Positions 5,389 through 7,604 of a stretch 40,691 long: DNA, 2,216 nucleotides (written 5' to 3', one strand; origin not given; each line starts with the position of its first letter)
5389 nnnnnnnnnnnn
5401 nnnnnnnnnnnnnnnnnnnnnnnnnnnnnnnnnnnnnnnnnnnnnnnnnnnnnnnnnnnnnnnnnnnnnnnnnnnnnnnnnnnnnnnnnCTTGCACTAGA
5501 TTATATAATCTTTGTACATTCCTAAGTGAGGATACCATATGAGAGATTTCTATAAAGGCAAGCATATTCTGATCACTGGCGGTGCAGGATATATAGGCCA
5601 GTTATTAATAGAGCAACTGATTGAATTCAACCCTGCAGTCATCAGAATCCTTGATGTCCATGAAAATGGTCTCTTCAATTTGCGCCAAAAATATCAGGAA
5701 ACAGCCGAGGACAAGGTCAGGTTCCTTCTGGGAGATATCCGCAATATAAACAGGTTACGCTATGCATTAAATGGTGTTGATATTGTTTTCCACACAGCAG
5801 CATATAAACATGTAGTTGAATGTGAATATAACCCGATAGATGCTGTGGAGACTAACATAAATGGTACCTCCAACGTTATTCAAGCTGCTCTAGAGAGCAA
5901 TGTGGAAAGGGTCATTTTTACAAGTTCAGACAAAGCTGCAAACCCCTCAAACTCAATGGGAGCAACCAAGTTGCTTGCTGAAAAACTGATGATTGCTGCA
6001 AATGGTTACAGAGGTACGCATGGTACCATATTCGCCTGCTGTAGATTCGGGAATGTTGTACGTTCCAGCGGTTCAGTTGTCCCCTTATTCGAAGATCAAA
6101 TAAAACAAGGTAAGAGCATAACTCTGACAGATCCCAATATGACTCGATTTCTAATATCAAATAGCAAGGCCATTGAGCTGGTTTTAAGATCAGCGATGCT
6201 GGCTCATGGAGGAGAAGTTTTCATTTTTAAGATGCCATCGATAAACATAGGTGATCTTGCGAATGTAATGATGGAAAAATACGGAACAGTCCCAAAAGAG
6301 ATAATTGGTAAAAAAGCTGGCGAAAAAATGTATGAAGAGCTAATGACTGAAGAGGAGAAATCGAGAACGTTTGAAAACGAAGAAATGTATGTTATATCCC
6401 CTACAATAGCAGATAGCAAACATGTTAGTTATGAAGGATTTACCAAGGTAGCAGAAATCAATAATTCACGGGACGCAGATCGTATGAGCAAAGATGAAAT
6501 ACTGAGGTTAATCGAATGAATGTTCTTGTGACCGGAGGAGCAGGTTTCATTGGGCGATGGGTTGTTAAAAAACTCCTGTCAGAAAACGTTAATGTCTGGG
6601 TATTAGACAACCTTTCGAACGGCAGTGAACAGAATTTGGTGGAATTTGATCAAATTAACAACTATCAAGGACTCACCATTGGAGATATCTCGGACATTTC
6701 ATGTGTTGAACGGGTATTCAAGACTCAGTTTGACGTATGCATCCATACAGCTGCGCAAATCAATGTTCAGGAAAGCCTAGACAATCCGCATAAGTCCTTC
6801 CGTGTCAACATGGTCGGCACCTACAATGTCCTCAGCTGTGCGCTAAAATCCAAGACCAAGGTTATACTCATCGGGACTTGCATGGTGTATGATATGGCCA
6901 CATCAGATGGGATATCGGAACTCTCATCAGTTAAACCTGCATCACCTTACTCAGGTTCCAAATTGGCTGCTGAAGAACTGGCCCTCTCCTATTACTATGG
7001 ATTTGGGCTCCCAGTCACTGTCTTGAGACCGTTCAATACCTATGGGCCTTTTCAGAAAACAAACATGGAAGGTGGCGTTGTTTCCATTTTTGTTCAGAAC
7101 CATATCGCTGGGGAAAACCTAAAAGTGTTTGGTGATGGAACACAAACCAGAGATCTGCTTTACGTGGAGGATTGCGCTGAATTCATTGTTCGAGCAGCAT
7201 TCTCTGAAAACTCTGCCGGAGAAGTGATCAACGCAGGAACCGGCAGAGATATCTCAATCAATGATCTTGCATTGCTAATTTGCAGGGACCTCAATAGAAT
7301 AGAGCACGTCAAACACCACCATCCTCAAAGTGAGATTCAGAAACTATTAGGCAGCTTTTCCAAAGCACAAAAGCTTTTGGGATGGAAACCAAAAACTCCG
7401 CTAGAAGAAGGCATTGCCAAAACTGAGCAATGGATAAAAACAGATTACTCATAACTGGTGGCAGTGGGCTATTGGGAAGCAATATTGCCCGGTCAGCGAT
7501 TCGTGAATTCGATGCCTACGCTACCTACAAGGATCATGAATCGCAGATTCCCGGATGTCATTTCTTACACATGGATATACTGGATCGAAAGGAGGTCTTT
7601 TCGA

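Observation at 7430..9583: Gene fusion of an RmlD-like 4-ketoreductase with a PseC-type 4-aminotransferase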

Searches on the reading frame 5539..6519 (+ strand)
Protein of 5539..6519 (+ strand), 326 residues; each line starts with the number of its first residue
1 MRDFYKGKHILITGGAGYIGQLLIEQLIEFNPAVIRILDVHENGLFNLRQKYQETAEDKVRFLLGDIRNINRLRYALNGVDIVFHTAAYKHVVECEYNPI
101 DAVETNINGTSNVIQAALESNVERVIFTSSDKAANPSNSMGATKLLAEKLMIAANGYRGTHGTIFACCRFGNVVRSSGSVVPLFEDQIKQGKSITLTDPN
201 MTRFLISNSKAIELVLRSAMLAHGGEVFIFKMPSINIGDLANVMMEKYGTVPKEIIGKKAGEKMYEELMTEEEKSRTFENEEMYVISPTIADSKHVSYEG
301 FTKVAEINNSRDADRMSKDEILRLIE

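Call 3: search_protein_families(library=pfam, proteins=[window:5539-6519:+])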
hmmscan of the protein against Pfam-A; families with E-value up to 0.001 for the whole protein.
window:5539-6519:+ (326 aa): 9 families
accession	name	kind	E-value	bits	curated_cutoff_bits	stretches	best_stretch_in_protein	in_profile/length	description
PF02719.21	Polysacc_synt_2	-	5.7e-95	318.3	20.2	1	10-287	1-292/293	Polysaccharide biosynthesis protein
PF01073.25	3Beta_HSD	-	1.3e-26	93.7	22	1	11-136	1-122/280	3-beta hydroxysteroid dehydrogenase/isomerase family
PF01370.27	Epimerase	-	3.3e-22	79.5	20.9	1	10-197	1-202/240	NAD dependent epimerase/dehydratase family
PF16363.11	GDP_Man_Dehyd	-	1.6e-17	64.5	27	1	11-131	1-130/332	GDP-mannose 4,6 dehydratase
PF05368.20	NmrA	-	4.3e-11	43.4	27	1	8-203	3-183/298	NmrA-like family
PF07993.18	NAD_binding_4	-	1.1e-10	41.6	20.1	1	12-143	1-149/258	Male sterility protein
PF13460.12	NAD_binding_10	-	2.9e-09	37.5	27.2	1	14-136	1-104/184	NAD(P)H-binding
PF04321.23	RmlD_sub_bind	-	1e-08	35.1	27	1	9-131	2-102/287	RmlD substrate binding domain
PF00106.31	adh_short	-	6.9e-07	29.4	26.6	1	8-140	1-146/195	short chain dehydrogenase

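Call 4: search_protein_families(library=ncbifam, proteins=[window:5539-6519:+])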
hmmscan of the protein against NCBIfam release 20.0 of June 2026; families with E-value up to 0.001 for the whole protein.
window:5539-6519:+ (326 aa): 28 families (the best 25 are shown)
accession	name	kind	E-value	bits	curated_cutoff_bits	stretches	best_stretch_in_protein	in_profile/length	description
TIGR03589.1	PseB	equivalog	6.4e-92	307.9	407.75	1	5-300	2-293/324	UDP-N-acetylglucosamine 4,6-dehydratase (inverting)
TIGR04130.1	FnlA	equivalog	2.6e-68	230.4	730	1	5-317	2-317/337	UDP-N-acetylglucosamine 4,6-dehydratase/5-epimerase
TIGR04180.1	EDH_00030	hypoth_equivalog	1.3e-21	76.9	475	1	10-131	1-122/297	NAD-dependent 4,6-dehydratase LegB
TIGR03466.1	HpnA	hypoth_equivalog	6.9e-17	61.3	367.65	1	9-133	2-116/327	hopanoid-associated sugar epimerase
TIGR01179.1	galE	equivalog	8.6e-17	61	262.3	1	10-131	2-122/332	UDP-glucose 4-epimerase GalE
NF007956.0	PRK10675.1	subfamily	1.6e-14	53.8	394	1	9-131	2-125/338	UDP-glucose 4-epimerase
NF042423.1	oxyalk_red_Shew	equivalog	1.3e-13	50.8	580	1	7-130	8-118/331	2-alkyl-3-oxoalkanoate reductase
TIGR02622.1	CDP_4_6_dhtase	equivalog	5.1e-13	48.9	278.45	1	4-135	1-134/352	CDP-glucose 4,6-dehydratase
NF042422.1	oxyalk_red_OleD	equivalog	5.5e-13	49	580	1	9-131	2-111/329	2-alkyl-3-oxoalkanoate reductase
NF011728.1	PRK15181.1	equivalog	9.4e-13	47.9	760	1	8-131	16-142/348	Vi polysaccharide biosynthesis UDP-N-acetylglucosaminuronic acid C-4 epimerase TviC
NF041293.1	G6PDh_Azf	equivalog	2.1e-12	47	400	1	9-134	4-119/252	NAD-dependent glucose-6-phosphate dehydrogenase Azf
TIGR01181.1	dTDP_gluc_dehyt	equivalog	2.9e-12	46.3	365.1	1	10-131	2-126/321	dTDP-glucose 4,6-dehydratase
NF043036.1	ErythonDh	equivalog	1.5e-10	40.8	325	1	9-130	2-125/321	D-erythronate dehydrogenase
NF052578.1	StrlDmthSdmBMthl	equivalog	1.2e-09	38.4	600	1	11-142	4-124/328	sterol demethylase protein SdmB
TIGR02197.1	heptose_epim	equivalog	1.8e-09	37.2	274.6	1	10-130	1-114/316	ADP-glyceromanno-heptose 6-epimerase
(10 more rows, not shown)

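Call 11: search_solved_structures(query=window:5539-6519:+, max_evalue=1e-10)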
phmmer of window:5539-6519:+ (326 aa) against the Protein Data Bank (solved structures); distinct sequences matched with E-value up to 1e-10: 25.
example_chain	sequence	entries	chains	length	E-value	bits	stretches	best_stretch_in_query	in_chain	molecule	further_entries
6bwc_A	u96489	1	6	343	3.5e-79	269.3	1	4-325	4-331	Polysaccharide biosynthesis protein CapD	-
2gn4_A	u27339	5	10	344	1.9e-67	230.8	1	7-298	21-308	UDP-GlcNAc C6 dehydratase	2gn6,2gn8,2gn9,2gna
4j2o_A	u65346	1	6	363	6.3e-66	225.8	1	4-308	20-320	UDP-N-acetylglucosamine 4,6-dehydratase/5-epimerase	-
3vvb_A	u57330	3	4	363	2.9e-65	223.6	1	7-305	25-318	CapE | Capsular polysaccharide synthesis enzyme Cap8E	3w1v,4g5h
3vvc_A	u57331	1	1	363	1.1e-64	221.8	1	7-305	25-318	Capsular polysaccharide synthesis enzyme Cap8E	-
5bjw_A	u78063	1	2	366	1.6e-45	158.8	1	4-285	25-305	WlaL protein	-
5bju_A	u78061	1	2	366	4.2e-45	157.4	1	4-285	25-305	WlaL protein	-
5bjx_A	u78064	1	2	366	1.1e-44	156.1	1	4-285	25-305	WlaL protein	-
5bjy_A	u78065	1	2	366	2.9e-44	154.7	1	4-285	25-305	WlaL protein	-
5bjv_A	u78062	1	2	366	1.5e-43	152.4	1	4-285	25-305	WlaL protein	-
4tqg_A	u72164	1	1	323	1.4e-41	145.9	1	7-293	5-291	Putative dTDP-d-glucose 4 6-dehydratase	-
3pvz_A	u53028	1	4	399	1.9e-20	76.5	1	9-239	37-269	UDP-N-acetylglucosamine 4,6-dehydratase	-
1r66_A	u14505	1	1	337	3e-14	56.1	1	10-197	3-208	TDP-glucose-4,6-dehydratase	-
8rdi_A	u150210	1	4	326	6.4e-14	55.1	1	9-133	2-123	SDR family NAD(P)-dependent oxidoreductase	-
8rdg_A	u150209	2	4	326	8.4e-14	54.7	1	9-133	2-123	SDR family NAD(P)-dependent oxidoreductase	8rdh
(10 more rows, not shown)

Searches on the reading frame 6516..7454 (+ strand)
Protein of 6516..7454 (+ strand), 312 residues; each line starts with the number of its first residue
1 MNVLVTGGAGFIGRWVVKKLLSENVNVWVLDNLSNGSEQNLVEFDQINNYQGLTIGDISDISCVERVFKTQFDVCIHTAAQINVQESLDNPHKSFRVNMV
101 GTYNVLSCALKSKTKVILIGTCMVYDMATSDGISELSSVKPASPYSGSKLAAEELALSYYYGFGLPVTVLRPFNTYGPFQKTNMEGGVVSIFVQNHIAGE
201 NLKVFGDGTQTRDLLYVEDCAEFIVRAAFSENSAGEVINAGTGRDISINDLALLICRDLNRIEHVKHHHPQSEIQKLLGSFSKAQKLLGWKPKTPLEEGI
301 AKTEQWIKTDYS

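Call 3: search_protein_families(library=pfam, proteins=[window:6516-7454:+])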
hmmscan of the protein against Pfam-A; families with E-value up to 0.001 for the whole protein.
window:6516-7454:+ (312 aa): 7 families
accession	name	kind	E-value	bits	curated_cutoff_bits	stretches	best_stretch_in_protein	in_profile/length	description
PF01370.27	Epimerase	-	2.4e-55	188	20.9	1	3-241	1-240/240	NAD dependent epimerase/dehydratase family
PF16363.11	GDP_Man_Dehyd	-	9.9e-55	186.7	27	1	4-303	1-332/332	GDP-mannose 4,6 dehydratase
PF01073.25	3Beta_HSD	-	8.2e-21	74.7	22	1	4-228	1-229/280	3-beta hydroxysteroid dehydrogenase/isomerase family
PF02719.21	Polysacc_synt_2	-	3.7e-18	66.2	20.2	1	3-258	1-246/293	Polysaccharide biosynthesis protein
PF04321.23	RmlD_sub_bind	-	2.1e-15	57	27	1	1-260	1-232/287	RmlD substrate binding domain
PF07993.18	NAD_binding_4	-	1.5e-13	51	20.1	1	70-177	87-209/258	Male sterility protein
PF00106.31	adh_short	-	1e-05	25.5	26.6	1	2-112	2-122/195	short chain dehydrogenase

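Call 4: search_protein_families(library=ncbifam, proteins=[window:6516-7454:+])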
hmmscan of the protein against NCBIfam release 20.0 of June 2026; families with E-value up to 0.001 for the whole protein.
window:6516-7454:+ (312 aa): 32 families (the best 25 are shown)
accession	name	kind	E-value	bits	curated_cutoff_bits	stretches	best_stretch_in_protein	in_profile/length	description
TIGR04180.1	EDH_00030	hypoth_equivalog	6.8e-55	186.2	475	1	3-293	1-295/297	NAD-dependent 4,6-dehydratase LegB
TIGR01181.1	dTDP_gluc_dehyt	equivalog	2.5e-54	184.5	365.1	1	3-308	2-312/321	dTDP-glucose 4,6-dehydratase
TIGR01179.1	galE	equivalog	6.3e-46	156.7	262.3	1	2-309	1-327/332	UDP-glucose 4-epimerase GalE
NF007582.0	PRK10217.1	equivalog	3e-36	125.3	698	1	2-307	3-331/355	dTDP-glucose 4,6-dehydratase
NF007490.0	PRK10084.1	subfamily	6.4e-35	120.8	649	2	134-307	156-334/361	dTDP-glucose 4,6-dehydratase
TIGR02197.1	heptose_epim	equivalog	4.8e-28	98.2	274.6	1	3-308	1-314/316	ADP-glyceromanno-heptose 6-epimerase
TIGR02622.1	CDP_4_6_dhtase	equivalog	9.5e-25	87.5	278.45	1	2-163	6-172/352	CDP-glucose 4,6-dehydratase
NF007956.0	PRK10675.1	subfamily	7e-22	78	394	1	1-307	1-329/338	UDP-glucose 4-epimerase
NF047922.1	GDPFucSynFcl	equivalog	2.7e-21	76.3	500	1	63-307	44-301/308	GDP-L-fucose synthase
NF011728.1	PRK15181.1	equivalog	3.5e-20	72.3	760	1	3-307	18-337/348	Vi polysaccharide biosynthesis UDP-N-acetylglucosaminuronic acid C-4 epimerase TviC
NF008872.0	PRK11908.1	equivalog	7e-18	64.8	294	1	2-277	3-305/349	bifunctional UDP-4-keto-pentose/UDP-xylose synthase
NF005998.1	PRK08125.1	equivalog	1.7e-16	59.8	777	1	2-302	317-644/649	bifunctional UDP-4-amino-4-deoxy-L-arabinose formyltransferase/UDP-glucuronic acid oxidase ArnA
TIGR01214.1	rmlD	equivalog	3.5e-16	59.2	224.05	1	3-258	2-225/285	dTDP-4-dehydrorhamnose reductase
TIGR03466.1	HpnA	hypoth_equivalog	1.4e-15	57.1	367.65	1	1-181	1-176/327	hopanoid-associated sugar epimerase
NF008360.0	PRK11150.1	equivalog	1.7e-15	57.1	452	1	3-254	2-249/310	ADP-glyceromanno-heptose 6-epimerase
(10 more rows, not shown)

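Call 10: search_solved_structures(query=window:6516-7454:+, max_evalue=1e-10)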
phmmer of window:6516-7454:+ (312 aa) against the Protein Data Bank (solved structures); distinct sequences matched with E-value up to 1e-10: 111 (the best 60 are shown).
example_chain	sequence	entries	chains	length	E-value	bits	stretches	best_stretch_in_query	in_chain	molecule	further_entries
6bwl_A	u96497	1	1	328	6.7e-114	383.7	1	1-309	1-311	Pal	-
4zrm_A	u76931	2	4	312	3.5e-44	154.7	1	1-307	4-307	UDP-glucose 4-epimerase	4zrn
7ys8_A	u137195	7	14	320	2.4e-41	145.4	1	1-308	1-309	UDP-glucose 4-epimerase | UDP-glucose 4-epimerase along with EC 5.1.3.2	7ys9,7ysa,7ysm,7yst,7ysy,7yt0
8vr2_A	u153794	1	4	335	1.9e-39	139.2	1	3-309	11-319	NAD-dependent epimerase/dehydratase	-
6pmh_A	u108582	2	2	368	4.6e-37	131.3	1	3-309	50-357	UDP-glucose 4-epimerase related protein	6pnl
6bi4_A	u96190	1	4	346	1.8e-35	126.1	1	1-308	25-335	dTDP-glucose 4,6-dehydratase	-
4lk3_A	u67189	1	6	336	4.3e-35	124.9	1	2-308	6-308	UDP-glucuronic acid decarboxylase 1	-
4gll_A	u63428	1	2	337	6e-35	124.4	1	2-308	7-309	UDP-glucuronic acid decarboxylase 1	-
2b69_A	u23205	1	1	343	6.1e-35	124.4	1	2-308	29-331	UDP-glucuronate decarboxylase 1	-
4m55_A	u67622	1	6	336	8.2e-35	124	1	2-308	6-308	UDP-glucuronic acid decarboxylase 1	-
6wjb_A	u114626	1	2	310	5.8e-34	121.2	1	3-254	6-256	NAD-dependent epimerase/dehydratase family protein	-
6wj9_A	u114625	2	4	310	2.7e-33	119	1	3-254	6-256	NAD-dependent epimerase/dehydratase family protein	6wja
2p5u_A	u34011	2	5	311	3.8e-33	118.5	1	1-303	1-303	UDP-glucose 4-epimerase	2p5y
6dnt_A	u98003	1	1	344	6.1e-33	117.8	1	2-307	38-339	NAD-dependent epimerase/dehydratase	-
1r6d_A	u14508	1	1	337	9e-33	117.3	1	1-308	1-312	TDP-glucose-4,6-dehydratase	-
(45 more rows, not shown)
